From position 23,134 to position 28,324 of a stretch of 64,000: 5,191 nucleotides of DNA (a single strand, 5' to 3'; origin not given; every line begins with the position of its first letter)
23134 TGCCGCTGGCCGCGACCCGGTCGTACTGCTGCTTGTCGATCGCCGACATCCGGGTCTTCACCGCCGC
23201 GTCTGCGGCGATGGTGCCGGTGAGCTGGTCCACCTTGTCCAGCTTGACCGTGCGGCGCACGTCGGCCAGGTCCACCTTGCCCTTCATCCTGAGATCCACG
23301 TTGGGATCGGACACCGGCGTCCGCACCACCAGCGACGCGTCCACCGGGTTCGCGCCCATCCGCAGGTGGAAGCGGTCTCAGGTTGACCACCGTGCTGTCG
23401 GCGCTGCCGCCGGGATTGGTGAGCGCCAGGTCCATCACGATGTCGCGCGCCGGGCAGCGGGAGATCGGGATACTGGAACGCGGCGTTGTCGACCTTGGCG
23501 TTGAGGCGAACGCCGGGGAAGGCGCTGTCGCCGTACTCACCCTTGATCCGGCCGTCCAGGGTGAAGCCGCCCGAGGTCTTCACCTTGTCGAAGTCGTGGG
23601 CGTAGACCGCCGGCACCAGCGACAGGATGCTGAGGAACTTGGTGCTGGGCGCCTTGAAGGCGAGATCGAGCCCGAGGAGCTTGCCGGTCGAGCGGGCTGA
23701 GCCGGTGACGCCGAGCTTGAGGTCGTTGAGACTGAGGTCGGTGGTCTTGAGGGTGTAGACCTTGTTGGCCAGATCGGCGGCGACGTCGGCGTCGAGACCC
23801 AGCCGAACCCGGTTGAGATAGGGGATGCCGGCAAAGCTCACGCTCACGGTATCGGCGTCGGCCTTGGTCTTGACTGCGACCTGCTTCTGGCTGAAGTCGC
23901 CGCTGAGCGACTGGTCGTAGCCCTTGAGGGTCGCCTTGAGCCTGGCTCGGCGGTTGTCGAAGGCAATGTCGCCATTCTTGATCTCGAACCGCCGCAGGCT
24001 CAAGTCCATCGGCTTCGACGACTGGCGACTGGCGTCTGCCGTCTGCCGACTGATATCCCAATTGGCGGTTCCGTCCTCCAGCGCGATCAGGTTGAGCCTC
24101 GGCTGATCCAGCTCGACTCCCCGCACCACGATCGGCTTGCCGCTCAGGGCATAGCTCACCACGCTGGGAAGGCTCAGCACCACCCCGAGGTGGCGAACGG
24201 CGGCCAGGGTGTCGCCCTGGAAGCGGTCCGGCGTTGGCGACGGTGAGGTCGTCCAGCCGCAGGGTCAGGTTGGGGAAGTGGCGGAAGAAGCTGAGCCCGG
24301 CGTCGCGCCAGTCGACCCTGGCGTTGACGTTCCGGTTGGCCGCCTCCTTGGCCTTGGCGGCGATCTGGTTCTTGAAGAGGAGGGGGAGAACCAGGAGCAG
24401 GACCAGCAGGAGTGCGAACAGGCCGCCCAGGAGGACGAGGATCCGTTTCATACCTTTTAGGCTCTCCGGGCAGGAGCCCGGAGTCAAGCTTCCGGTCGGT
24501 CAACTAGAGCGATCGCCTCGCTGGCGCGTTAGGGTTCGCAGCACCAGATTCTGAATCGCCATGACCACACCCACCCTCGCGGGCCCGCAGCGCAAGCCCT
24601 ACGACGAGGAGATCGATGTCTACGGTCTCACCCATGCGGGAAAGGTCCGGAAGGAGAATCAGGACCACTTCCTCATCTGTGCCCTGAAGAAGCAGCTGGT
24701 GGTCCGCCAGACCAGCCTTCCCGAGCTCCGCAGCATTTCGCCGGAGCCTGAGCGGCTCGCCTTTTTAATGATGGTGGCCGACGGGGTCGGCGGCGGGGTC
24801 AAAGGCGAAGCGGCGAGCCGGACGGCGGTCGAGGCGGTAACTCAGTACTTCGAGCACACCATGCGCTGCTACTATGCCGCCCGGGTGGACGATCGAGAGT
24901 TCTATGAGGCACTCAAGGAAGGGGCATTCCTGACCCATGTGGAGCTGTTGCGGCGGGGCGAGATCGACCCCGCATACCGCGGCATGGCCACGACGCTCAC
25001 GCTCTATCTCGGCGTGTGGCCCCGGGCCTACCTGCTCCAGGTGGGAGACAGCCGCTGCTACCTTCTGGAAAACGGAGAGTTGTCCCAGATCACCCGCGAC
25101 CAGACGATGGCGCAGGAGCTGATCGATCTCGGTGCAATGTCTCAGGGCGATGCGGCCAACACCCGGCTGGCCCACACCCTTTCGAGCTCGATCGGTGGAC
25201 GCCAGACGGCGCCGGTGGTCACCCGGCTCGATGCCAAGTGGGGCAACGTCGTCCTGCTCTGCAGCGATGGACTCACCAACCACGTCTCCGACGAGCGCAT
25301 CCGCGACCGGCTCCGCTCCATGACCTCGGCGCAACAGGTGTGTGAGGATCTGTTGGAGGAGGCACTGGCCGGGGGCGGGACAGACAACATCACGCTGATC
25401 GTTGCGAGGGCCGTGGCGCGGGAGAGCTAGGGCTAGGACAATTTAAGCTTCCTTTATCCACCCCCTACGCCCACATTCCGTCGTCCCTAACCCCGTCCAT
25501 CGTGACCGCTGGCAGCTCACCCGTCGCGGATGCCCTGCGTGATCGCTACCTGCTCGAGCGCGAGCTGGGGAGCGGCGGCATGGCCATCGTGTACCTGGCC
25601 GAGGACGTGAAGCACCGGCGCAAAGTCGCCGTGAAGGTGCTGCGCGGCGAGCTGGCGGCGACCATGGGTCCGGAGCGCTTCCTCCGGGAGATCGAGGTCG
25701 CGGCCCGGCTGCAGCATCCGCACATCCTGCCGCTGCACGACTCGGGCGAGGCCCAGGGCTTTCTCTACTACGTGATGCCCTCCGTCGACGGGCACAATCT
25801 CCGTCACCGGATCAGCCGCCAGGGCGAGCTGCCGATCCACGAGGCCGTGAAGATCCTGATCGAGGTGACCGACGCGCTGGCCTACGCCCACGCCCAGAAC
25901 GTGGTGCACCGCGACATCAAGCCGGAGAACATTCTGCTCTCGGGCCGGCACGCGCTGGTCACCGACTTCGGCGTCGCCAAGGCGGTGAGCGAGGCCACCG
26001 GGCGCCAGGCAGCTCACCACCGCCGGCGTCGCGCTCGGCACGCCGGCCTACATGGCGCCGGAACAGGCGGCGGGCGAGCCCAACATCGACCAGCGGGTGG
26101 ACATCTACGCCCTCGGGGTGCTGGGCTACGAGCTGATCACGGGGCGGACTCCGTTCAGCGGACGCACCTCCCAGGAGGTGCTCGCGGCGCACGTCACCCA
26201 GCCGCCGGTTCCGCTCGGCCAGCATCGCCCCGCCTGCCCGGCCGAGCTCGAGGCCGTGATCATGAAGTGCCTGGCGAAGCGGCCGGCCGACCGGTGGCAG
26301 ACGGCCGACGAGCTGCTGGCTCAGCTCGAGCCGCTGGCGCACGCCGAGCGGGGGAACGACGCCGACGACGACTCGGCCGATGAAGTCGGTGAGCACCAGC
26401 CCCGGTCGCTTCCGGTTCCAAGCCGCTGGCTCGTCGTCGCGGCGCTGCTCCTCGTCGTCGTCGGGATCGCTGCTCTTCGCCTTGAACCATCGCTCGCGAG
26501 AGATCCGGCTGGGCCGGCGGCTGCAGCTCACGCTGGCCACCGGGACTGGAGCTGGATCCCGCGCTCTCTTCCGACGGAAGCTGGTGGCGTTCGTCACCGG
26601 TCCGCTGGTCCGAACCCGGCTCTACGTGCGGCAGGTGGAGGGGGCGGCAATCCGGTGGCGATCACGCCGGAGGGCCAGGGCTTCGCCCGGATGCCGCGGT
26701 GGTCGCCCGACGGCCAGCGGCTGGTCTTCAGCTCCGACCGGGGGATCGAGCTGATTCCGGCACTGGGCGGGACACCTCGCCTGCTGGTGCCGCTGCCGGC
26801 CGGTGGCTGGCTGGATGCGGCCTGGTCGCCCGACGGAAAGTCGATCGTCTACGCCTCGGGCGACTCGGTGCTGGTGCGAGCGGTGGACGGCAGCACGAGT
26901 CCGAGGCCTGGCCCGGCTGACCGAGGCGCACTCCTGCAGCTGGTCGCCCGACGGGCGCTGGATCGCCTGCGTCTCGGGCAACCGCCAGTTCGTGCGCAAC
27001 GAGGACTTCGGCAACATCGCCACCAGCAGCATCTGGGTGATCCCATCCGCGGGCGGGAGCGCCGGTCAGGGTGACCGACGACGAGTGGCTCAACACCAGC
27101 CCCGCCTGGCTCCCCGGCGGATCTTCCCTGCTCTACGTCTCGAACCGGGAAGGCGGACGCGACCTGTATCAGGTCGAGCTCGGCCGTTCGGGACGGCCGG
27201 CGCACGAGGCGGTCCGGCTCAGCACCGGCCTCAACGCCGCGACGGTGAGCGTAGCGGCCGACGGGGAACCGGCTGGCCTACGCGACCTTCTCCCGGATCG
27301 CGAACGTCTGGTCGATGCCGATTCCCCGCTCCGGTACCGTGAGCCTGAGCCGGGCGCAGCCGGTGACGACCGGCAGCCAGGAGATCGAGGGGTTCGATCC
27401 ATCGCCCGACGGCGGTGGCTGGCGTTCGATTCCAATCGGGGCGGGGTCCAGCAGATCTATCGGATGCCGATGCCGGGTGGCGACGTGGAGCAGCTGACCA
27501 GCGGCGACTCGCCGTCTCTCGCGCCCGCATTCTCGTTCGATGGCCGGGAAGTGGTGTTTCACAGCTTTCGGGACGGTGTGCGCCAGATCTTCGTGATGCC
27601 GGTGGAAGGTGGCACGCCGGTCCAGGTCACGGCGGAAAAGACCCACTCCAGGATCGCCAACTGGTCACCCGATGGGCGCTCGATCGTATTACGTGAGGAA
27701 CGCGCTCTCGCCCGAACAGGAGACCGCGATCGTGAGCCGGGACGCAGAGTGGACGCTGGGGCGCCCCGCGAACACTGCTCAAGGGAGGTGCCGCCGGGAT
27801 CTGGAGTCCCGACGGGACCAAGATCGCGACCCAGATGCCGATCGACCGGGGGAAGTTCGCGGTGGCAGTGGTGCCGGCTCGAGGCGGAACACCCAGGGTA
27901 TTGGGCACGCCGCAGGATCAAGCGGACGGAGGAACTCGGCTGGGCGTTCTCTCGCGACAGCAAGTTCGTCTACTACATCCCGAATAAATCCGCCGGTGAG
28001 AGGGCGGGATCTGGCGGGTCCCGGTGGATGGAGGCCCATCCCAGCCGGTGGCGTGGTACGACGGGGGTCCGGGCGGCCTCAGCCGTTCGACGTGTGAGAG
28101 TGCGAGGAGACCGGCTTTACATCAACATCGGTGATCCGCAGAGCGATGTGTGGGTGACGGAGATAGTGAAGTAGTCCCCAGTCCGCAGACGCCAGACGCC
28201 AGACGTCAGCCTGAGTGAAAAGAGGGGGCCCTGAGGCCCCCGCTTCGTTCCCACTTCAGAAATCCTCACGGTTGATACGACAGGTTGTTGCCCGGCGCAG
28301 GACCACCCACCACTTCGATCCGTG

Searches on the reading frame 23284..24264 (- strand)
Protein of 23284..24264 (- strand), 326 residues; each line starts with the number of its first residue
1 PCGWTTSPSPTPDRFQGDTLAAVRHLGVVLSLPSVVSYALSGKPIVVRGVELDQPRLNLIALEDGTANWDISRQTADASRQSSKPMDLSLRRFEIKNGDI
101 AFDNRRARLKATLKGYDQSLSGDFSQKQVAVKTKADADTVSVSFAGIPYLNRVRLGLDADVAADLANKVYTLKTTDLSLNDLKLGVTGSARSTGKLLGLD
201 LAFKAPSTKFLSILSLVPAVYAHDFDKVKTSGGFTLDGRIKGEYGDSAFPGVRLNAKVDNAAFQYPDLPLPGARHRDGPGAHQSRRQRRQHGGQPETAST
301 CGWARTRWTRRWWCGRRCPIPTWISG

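Call 82: search_protein_families(library=pfam, proteins=[window:23284-24264:-], max_evalue=0.0001)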
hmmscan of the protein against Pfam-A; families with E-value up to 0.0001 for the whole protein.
window:23284-24264:- (326 aa): 2 families
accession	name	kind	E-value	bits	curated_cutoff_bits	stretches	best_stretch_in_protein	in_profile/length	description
PF05359.17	DUF748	-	3.5e-08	32.4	50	1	17-121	82-185/1037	Domain of Unknown Function (DUF748)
PF05170.20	AsmA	-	3.3e-06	26.6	29.8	1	38-187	96-263/607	AsmA family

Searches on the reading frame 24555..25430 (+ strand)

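Call 82: search_protein_families(library=pfam, proteins=[window:24555-25430:+], max_evalue=0.0001)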
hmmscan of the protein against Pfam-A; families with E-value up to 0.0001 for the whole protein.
window:24555-25430:+ (291 aa): 3 families
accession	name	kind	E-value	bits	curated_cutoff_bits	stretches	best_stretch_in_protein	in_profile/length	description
PF13672.11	PP2C_2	-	1.1e-13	51.6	24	1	70-259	26-194/209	Protein phosphatase 2C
PF00481.26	PP2C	-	1.2e-08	35.4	20.3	0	224-279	197-255/255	Protein phosphatase 2C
PF07228.17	SpoIIE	-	5.3e-07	30.2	25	1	71-285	6-190/192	Stage II sporulation protein E (SpoIIE)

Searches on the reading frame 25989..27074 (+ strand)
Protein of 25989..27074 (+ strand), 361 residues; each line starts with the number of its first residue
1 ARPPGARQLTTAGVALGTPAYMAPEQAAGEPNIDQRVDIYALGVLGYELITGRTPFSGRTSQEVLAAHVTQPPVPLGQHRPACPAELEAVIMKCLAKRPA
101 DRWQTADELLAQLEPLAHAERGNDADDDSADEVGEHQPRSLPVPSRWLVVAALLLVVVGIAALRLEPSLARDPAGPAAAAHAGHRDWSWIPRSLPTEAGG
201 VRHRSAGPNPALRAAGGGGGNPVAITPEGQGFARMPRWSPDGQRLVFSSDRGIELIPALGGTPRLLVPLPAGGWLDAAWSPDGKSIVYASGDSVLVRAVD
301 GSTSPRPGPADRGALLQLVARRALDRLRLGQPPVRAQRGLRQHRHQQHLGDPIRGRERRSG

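Call 84: search_protein_families(library=pfam, proteins=[window:25989-27074:+], max_evalue=0.0001)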
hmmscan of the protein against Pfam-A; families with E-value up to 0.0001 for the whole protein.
window:25989-27074:+ (361 aa): 3 families
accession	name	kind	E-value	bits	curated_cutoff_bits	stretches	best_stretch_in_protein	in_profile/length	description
PF07676.18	PD40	-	6e-14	52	20.9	1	229-262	7-33/38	WD40-like Beta Propeller Repeat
PF00069.31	Pkinase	-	3.2e-13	50.1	31.7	1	14-110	156-258/263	Protein kinase domain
PF07714.23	PK_Tyr_Ser-Thr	-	9.6e-09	35.4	23.1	1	19-104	168-250/258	Protein tyrosine and serine/threonine kinase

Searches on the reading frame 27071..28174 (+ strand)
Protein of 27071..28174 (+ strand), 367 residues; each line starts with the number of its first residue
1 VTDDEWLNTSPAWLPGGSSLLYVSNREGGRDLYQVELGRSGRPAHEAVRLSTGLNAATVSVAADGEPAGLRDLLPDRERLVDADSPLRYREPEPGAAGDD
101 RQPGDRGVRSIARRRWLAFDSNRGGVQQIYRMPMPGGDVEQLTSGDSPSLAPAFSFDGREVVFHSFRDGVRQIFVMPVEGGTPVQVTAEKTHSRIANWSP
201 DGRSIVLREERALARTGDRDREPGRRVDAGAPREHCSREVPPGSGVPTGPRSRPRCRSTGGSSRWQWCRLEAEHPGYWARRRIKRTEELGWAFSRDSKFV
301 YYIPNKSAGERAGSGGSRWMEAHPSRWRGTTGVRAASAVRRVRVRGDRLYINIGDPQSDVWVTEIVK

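Call 84: search_protein_families(library=pfam, proteins=[window:27071-28174:+], max_evalue=0.0001)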
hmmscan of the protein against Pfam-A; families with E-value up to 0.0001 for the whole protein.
window:27071-28174:+ (367 aa): 1 family
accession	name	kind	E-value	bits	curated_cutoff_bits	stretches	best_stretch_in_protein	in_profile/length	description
PF07676.18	PD40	-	2.4e-15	56.4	20.9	0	8-34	11-38/38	WD40-like Beta Propeller Repeat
